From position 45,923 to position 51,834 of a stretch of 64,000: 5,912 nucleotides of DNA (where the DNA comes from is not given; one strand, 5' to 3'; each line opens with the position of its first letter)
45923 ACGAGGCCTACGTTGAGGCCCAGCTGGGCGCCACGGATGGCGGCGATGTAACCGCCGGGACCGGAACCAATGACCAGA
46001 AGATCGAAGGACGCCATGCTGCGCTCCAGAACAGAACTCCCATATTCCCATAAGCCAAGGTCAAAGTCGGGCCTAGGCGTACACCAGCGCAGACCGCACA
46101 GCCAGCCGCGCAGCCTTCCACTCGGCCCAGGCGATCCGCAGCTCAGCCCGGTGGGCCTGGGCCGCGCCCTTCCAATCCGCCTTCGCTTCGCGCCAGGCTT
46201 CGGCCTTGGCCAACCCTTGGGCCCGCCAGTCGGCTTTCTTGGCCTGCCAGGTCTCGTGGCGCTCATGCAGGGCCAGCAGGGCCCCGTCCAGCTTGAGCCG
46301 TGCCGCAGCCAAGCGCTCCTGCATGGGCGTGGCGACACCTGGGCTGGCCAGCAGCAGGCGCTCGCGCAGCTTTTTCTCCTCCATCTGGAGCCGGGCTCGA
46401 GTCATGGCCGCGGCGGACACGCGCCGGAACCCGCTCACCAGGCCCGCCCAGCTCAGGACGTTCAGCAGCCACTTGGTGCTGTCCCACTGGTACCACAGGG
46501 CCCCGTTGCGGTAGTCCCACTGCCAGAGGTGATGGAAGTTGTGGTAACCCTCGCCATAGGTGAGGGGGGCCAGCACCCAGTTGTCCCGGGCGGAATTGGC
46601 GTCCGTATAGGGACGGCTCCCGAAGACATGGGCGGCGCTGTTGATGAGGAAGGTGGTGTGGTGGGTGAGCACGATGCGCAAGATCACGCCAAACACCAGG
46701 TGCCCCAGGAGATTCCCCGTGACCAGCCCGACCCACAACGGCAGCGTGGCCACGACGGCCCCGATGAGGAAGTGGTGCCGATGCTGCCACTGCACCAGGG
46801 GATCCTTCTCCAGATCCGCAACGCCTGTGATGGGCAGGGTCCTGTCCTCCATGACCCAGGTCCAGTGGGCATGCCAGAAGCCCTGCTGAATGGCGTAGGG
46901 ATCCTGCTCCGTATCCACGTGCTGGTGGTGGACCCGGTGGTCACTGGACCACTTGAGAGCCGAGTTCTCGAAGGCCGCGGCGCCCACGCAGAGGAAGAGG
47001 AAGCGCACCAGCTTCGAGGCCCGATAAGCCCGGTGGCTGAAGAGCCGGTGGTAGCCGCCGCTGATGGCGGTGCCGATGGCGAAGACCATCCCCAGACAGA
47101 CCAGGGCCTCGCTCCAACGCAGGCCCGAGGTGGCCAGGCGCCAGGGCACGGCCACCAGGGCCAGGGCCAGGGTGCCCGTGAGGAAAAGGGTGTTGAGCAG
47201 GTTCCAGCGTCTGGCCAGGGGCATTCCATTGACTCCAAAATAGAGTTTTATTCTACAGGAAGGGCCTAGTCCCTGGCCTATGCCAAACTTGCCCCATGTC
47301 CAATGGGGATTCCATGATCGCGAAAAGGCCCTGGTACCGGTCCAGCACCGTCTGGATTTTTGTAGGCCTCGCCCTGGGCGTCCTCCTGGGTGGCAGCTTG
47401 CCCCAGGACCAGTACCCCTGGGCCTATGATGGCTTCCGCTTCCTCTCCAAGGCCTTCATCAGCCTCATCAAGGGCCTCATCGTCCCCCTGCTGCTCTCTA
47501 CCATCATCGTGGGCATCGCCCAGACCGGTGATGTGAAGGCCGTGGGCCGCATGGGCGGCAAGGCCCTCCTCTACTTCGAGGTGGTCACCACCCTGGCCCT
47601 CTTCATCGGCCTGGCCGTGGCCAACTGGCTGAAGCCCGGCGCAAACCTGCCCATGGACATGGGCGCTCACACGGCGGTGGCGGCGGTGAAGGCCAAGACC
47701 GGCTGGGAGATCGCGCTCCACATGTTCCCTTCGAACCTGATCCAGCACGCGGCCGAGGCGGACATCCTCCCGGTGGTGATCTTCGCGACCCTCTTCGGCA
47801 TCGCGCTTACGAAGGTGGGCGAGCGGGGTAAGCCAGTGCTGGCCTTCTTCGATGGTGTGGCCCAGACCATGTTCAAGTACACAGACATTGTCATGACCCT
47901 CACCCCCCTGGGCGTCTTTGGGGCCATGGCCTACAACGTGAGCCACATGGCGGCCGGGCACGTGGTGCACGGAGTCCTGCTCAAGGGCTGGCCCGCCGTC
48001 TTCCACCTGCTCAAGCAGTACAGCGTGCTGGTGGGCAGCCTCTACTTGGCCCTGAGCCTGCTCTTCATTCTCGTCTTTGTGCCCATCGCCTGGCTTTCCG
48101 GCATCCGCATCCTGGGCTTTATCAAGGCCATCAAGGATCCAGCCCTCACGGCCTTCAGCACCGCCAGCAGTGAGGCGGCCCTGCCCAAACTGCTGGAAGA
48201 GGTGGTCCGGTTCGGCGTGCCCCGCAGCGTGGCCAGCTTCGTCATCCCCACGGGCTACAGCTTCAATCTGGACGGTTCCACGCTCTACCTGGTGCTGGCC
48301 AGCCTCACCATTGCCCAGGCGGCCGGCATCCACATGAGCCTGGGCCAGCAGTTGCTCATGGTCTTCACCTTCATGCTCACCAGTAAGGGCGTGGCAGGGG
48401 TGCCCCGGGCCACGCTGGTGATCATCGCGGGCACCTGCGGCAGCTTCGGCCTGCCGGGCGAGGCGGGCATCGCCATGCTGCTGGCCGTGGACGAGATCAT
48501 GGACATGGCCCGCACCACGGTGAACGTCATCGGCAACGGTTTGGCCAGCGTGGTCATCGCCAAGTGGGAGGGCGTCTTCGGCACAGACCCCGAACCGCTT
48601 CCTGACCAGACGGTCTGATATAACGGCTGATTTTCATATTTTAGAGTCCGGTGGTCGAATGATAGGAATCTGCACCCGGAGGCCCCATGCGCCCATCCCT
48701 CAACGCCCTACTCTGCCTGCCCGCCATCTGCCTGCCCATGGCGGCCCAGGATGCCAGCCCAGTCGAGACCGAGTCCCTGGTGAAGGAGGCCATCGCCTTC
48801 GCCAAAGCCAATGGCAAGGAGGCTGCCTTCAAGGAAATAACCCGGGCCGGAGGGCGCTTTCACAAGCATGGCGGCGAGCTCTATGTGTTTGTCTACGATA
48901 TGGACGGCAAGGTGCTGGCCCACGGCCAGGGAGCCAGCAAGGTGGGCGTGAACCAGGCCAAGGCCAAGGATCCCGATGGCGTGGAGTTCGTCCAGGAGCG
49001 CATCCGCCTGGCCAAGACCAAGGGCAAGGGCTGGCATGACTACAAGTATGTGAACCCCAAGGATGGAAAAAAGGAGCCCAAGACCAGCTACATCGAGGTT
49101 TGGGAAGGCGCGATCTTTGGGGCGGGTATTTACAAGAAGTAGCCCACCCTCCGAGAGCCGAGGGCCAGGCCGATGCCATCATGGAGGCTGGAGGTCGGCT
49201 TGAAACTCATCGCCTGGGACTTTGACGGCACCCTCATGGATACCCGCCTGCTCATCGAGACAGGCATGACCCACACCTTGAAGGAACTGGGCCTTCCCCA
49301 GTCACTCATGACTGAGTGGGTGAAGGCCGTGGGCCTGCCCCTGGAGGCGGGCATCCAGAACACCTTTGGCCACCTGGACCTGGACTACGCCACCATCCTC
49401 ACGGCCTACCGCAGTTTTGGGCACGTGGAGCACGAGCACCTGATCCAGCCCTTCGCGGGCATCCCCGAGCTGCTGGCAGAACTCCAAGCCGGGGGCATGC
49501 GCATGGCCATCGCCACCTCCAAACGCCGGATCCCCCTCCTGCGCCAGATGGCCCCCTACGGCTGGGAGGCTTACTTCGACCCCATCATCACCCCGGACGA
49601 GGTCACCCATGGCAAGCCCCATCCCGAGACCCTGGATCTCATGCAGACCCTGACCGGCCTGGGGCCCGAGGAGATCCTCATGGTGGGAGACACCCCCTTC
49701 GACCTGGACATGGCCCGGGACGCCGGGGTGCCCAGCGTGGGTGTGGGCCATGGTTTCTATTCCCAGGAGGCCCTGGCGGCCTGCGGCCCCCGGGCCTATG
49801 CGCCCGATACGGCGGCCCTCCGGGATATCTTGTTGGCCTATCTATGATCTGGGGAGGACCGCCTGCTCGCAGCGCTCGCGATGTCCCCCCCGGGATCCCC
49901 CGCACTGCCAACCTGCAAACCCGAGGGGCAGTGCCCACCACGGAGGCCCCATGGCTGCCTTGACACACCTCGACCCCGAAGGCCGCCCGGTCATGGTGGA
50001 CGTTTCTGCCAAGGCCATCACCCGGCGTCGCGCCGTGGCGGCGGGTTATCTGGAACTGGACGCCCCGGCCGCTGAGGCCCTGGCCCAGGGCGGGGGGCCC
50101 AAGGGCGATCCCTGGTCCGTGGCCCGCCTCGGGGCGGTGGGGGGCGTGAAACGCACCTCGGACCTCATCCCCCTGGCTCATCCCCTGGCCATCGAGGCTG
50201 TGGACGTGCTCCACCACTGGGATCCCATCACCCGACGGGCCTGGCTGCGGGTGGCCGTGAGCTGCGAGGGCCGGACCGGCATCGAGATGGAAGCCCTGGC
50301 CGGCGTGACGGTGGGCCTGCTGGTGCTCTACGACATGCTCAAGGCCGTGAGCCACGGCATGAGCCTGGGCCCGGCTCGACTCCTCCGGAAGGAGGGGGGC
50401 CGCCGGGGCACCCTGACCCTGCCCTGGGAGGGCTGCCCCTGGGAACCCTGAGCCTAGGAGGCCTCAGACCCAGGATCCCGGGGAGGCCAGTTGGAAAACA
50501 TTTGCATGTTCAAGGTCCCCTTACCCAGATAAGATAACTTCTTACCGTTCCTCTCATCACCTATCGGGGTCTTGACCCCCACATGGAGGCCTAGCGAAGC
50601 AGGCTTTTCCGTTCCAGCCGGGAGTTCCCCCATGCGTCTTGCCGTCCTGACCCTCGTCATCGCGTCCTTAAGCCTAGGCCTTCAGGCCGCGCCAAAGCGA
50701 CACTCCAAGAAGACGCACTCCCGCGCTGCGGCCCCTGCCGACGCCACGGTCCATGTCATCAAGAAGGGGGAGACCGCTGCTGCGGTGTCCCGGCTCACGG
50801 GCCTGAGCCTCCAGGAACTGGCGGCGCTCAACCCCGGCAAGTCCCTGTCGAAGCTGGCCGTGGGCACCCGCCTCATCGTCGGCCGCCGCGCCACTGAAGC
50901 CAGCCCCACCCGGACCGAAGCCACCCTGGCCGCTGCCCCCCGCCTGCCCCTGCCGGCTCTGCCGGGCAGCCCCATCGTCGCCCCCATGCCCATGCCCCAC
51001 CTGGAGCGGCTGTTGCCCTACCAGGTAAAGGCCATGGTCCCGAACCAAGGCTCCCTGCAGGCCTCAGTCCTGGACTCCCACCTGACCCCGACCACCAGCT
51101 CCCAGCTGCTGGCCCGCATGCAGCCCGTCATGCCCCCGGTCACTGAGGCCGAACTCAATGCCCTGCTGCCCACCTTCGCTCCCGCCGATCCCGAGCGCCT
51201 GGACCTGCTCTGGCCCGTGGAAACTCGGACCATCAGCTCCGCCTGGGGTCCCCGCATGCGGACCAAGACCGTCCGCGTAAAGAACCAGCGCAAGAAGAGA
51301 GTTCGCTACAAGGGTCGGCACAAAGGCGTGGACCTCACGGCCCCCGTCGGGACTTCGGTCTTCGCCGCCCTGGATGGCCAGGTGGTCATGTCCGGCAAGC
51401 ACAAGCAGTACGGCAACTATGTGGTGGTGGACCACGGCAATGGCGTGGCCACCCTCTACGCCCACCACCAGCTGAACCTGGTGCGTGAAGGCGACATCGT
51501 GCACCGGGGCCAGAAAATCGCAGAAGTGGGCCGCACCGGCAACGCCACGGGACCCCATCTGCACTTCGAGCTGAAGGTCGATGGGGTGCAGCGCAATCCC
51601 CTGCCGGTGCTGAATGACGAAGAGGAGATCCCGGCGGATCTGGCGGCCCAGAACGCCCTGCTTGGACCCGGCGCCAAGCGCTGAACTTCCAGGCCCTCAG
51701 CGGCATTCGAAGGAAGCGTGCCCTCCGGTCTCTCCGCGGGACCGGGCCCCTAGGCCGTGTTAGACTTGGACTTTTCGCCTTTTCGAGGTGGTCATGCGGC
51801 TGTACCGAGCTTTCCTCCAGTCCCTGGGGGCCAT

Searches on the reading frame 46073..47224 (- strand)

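Call 69: search_protein_families(library=pfam, proteins=[window:46073-47224:-], max_evalue=0.0001)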
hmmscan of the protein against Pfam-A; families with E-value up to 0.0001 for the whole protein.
window:46073-47224:- (383 aa): 1 family
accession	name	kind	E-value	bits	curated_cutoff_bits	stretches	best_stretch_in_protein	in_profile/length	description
PF00487.30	FA_desaturase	-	1.5e-15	58.1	29.7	1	42-235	6-224/253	Fatty acid desaturase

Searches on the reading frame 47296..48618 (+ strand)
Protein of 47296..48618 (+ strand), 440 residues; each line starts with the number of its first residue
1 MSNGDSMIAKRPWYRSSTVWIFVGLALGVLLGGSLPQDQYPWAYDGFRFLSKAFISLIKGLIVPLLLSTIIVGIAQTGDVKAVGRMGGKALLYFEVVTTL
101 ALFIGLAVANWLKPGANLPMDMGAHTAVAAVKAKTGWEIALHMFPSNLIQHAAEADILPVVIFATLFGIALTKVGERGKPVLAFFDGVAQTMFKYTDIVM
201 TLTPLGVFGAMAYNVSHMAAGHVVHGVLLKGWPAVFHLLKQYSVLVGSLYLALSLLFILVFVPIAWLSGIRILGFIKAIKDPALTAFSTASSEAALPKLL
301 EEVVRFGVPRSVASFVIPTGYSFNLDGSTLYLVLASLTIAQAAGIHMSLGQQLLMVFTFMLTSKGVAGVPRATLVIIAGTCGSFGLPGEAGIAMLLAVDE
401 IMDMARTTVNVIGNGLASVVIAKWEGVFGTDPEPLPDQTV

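Call 69: search_protein_families(library=pfam, proteins=[window:47296-48618:+], max_evalue=0.0001)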
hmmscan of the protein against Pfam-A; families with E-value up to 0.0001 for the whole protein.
window:47296-48618:+ (440 aa): 1 family
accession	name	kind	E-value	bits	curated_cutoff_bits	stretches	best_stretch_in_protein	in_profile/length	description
PF00375.23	SDF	-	2e-107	360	27.9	1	19-424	3-387/387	Sodium:dicarboxylate symporter family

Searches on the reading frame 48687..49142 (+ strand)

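Call 44: search_protein_families(library=pfam, proteins=[window:48687-49142:+], max_evalue=0.001)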
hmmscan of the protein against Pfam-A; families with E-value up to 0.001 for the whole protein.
window:48687-49142:+ (151 aa): 2 families
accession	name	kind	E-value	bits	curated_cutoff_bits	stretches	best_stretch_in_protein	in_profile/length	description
PF17200.10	sCache_2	-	6.1e-17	62.4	25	1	45-137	35-127/155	Single Cache domain 2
PF08269.17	dCache_2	-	2.8e-15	56.7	26.5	1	56-148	86-181/298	Cache domain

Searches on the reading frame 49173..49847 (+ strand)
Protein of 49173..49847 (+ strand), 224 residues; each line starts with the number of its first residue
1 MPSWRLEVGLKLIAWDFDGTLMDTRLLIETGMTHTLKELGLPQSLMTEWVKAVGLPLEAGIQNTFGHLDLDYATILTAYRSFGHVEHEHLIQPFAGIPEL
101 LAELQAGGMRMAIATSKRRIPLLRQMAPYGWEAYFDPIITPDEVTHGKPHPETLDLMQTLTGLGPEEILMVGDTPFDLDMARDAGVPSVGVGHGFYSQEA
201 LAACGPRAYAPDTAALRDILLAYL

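Call 44: search_protein_families(library=pfam, proteins=[window:49173-49847:+], max_evalue=0.001)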
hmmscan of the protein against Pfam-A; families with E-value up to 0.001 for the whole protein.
window:49173-49847:+ (224 aa): 4 families
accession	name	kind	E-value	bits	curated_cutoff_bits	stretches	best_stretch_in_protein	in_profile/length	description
PF13419.12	HAD_2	-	9.1e-38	130.6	23.8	1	13-191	1-178/178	Haloacid dehalogenase-like hydrolase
PF00702.32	Hydrolase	-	1.5e-23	84.6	26.4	1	11-185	2-191/191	haloacid dehalogenase-like hydrolase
PF13242.12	Hydrolase_like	-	4.8e-12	46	22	1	147-212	3-71/75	HAD-hyrolase-like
PF12710.13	HAD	-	1.6e-06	29.1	27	1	13-182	1-189/189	haloacid dehalogenase-like hydrolase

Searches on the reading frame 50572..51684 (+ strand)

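Call 69: search_protein_families(library=pfam, proteins=[window:50572-51684:+], max_evalue=0.0001)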
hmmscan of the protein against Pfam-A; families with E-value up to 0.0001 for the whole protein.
window:50572-51684:+ (370 aa): 2 families
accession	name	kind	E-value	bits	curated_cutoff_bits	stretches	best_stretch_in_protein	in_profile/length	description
PF01551.29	Peptidase_M23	-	2.7e-32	111.3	28.7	1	249-343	2-96/96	Peptidase family M23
PF01476.26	LysM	-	6.9e-06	26.3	20.9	1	61-103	1-42/43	LysM domain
